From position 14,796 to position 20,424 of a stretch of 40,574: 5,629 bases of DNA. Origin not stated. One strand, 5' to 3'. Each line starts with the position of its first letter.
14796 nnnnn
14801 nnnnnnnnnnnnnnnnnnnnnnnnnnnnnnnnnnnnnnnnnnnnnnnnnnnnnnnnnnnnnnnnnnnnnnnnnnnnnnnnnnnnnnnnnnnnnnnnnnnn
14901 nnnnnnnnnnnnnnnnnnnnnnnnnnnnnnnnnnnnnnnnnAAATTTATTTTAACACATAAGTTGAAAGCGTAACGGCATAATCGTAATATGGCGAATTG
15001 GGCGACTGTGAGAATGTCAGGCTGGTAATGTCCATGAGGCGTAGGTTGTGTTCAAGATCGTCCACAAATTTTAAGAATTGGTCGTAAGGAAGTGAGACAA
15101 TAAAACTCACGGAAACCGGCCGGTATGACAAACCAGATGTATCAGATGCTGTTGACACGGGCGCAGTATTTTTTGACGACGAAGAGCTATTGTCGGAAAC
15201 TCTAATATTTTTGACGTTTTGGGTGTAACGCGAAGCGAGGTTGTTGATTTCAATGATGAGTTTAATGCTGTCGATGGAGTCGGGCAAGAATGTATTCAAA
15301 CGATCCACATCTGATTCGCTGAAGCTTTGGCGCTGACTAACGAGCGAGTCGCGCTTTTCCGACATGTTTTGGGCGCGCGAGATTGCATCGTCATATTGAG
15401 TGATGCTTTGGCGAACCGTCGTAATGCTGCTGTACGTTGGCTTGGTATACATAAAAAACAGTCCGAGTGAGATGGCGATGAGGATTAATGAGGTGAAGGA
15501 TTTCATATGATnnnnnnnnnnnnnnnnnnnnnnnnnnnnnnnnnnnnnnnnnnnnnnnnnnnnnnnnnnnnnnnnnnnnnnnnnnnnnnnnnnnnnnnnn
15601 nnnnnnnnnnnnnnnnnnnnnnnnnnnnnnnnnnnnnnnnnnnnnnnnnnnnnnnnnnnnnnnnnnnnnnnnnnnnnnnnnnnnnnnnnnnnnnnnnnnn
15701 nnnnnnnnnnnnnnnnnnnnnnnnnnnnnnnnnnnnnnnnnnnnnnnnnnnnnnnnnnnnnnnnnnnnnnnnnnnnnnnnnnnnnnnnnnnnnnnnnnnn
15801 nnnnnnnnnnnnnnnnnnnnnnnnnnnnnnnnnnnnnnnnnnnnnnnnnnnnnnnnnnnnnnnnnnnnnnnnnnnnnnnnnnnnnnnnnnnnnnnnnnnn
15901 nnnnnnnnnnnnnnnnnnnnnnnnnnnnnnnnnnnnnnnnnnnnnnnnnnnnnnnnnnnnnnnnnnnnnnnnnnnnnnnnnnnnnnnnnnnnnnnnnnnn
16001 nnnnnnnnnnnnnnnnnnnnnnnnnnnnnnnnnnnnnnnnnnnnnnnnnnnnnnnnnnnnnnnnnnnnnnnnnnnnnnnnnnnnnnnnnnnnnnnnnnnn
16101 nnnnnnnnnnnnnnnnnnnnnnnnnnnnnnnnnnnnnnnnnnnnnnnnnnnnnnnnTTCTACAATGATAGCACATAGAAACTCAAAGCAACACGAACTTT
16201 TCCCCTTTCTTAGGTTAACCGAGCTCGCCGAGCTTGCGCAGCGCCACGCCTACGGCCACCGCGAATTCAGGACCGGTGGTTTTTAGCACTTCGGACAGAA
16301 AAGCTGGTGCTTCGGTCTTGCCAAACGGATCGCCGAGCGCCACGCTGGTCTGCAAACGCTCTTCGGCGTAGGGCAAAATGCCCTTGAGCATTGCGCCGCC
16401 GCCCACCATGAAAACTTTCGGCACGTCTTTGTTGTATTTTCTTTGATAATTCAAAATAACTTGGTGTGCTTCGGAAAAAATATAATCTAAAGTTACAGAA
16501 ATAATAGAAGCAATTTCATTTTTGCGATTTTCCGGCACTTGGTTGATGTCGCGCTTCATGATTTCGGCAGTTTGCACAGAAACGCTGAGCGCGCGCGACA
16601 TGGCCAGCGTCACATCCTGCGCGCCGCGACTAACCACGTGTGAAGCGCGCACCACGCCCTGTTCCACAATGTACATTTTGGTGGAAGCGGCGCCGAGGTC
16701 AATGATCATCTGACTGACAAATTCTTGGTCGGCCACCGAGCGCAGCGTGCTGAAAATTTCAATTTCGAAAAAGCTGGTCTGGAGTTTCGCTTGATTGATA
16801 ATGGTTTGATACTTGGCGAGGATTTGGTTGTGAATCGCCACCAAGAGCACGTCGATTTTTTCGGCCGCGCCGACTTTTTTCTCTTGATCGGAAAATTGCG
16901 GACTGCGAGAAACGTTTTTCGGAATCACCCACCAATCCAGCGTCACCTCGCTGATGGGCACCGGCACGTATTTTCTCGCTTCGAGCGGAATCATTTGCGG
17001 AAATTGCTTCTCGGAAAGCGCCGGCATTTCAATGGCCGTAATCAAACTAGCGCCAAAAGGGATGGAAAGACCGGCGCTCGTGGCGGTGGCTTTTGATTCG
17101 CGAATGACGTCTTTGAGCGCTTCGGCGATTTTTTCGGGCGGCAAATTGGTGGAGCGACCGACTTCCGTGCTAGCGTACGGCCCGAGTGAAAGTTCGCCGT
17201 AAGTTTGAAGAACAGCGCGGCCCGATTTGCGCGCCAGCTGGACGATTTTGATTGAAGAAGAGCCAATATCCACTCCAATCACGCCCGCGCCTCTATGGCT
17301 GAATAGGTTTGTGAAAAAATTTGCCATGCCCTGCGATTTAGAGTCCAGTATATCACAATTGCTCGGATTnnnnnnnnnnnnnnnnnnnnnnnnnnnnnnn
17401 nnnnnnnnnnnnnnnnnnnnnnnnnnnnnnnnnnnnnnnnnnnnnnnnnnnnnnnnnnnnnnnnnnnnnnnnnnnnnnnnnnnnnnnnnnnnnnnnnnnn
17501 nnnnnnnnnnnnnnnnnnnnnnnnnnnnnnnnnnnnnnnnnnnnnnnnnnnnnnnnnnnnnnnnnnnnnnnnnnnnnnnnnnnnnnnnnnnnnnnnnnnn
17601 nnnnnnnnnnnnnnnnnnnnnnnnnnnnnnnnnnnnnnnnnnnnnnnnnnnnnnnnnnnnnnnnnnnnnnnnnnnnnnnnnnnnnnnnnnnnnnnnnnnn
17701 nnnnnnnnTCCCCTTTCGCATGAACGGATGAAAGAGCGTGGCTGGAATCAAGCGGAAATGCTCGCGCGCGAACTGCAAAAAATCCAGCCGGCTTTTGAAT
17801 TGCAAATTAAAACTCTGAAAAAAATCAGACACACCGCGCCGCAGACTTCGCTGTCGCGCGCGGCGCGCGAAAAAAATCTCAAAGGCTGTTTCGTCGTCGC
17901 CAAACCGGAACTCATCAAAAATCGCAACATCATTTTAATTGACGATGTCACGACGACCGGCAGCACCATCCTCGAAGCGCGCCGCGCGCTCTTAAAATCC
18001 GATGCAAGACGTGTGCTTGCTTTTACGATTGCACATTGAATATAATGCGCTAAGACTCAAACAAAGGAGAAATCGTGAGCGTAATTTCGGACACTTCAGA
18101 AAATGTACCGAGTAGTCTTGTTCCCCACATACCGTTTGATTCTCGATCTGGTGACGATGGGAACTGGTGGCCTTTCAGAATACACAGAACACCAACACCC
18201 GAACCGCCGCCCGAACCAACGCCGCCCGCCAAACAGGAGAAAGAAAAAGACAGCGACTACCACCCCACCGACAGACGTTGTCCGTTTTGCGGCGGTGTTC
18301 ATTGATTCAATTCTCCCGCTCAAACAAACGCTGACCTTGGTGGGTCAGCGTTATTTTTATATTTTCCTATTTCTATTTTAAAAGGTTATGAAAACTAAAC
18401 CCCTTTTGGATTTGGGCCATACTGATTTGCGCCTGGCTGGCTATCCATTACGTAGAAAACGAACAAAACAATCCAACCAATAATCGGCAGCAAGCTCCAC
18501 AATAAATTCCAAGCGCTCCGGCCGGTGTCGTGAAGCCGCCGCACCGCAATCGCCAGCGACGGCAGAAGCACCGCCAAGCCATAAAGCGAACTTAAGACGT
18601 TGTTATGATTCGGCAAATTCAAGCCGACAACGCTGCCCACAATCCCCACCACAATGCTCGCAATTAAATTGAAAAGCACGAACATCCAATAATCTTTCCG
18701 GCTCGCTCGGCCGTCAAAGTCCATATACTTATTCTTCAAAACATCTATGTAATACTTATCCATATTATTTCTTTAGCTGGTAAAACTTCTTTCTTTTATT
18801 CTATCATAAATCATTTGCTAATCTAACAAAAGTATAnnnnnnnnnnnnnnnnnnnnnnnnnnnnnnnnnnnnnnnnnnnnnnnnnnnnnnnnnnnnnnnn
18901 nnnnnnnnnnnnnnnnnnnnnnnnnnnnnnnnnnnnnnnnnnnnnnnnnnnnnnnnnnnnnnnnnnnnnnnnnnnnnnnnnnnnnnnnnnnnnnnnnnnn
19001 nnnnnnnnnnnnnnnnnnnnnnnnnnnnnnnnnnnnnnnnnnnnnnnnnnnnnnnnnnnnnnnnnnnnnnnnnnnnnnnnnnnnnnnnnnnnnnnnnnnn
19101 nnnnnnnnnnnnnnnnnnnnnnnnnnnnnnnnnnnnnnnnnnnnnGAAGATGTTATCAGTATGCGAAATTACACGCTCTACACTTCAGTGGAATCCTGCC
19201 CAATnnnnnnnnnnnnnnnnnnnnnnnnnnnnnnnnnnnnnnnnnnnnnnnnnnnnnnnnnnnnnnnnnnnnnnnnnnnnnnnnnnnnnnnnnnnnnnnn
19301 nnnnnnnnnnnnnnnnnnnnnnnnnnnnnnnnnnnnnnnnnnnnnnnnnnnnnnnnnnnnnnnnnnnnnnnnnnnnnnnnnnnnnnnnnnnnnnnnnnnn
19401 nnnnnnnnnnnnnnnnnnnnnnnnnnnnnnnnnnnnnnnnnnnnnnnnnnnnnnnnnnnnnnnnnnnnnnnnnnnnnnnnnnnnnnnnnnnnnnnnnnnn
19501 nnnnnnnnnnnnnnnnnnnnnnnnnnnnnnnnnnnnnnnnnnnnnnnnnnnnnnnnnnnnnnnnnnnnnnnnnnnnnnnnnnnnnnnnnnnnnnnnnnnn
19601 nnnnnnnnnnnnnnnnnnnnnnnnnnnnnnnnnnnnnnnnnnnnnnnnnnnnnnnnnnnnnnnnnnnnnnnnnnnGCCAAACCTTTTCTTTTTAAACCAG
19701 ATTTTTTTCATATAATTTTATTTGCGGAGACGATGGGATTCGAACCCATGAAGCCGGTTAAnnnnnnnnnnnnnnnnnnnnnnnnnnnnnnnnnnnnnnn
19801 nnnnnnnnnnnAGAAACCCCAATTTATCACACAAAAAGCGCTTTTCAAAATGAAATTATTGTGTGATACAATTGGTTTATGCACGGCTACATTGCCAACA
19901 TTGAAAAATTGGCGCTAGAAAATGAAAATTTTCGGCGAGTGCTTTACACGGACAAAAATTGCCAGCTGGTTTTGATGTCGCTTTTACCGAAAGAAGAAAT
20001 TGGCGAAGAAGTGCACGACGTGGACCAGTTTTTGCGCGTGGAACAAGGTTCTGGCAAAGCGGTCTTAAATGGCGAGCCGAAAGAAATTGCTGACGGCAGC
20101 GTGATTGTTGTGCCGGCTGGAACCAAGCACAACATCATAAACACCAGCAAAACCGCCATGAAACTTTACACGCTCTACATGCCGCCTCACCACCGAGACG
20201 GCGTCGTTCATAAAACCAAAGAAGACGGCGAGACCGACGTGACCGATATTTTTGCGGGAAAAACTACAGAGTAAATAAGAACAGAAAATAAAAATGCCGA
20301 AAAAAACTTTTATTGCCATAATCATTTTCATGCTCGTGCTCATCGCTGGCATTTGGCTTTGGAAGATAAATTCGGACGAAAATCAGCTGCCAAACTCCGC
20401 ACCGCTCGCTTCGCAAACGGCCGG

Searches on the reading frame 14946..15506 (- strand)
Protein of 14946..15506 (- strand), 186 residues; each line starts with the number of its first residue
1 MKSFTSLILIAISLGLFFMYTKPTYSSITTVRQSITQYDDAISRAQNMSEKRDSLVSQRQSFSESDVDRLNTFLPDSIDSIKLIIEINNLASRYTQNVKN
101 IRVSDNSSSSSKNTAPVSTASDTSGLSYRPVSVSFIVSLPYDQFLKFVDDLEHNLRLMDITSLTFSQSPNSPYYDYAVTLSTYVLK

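Call 88: search_protein_families(library=pfam, proteins=[window:14946-15506:-], max_evalue=0.001)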
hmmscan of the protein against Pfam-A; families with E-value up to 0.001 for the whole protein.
window:14946-15506:- (186 aa): 1 family
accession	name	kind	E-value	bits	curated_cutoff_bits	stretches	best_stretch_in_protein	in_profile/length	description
PF04350.18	PilO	-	0.00017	22.2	22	0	37-183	14-141/145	Pilus assembly protein, PilO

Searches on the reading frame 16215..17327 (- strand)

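Call 88: search_protein_families(library=pfam, proteins=[window:16215-17327:-], max_evalue=0.001)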
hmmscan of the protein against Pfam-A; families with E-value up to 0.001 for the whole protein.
window:16215-17327:- (370 aa): 3 families
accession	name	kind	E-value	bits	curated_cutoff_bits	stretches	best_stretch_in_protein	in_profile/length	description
PF11104.14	PilM_2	-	5.5e-34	118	27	1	18-365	1-339/340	Type IV pilus assembly protein PilM;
PF14450.12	FtsA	-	1.6e-14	54.8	31.8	1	208-360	2-127/127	Cell division protein FtsA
PF06723.19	MreB_Mbl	-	6.2e-05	22.4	27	0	255-332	221-304/327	MreB/Mbl protein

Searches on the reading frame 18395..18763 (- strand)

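Call 88: search_protein_families(library=pfam, proteins=[window:18395-18763:-], max_evalue=0.001)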
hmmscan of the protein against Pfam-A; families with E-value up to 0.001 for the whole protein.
window:18395-18763:- (122 aa): 1 family
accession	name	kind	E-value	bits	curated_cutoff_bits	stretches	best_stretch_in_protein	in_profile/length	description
PF05656.20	DUF805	-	6.4e-34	117.2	25.7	1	13-117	1-111/111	Protein of unknown function (DUF805)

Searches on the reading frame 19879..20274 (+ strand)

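Call 88: search_protein_families(library=pfam, proteins=[window:19879-20274:+], max_evalue=0.001)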
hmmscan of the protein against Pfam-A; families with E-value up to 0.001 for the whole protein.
window:19879-20274:+ (131 aa): 2 families
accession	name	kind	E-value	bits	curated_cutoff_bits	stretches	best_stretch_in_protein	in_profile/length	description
PF07883.17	Cupin_2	-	1.1e-13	51.1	27.2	1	32-99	2-69/70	Cupin domain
PF02311.25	AraC_binding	-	1.7e-05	25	21.1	1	40-107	15-82/135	AraC-like ligand binding domain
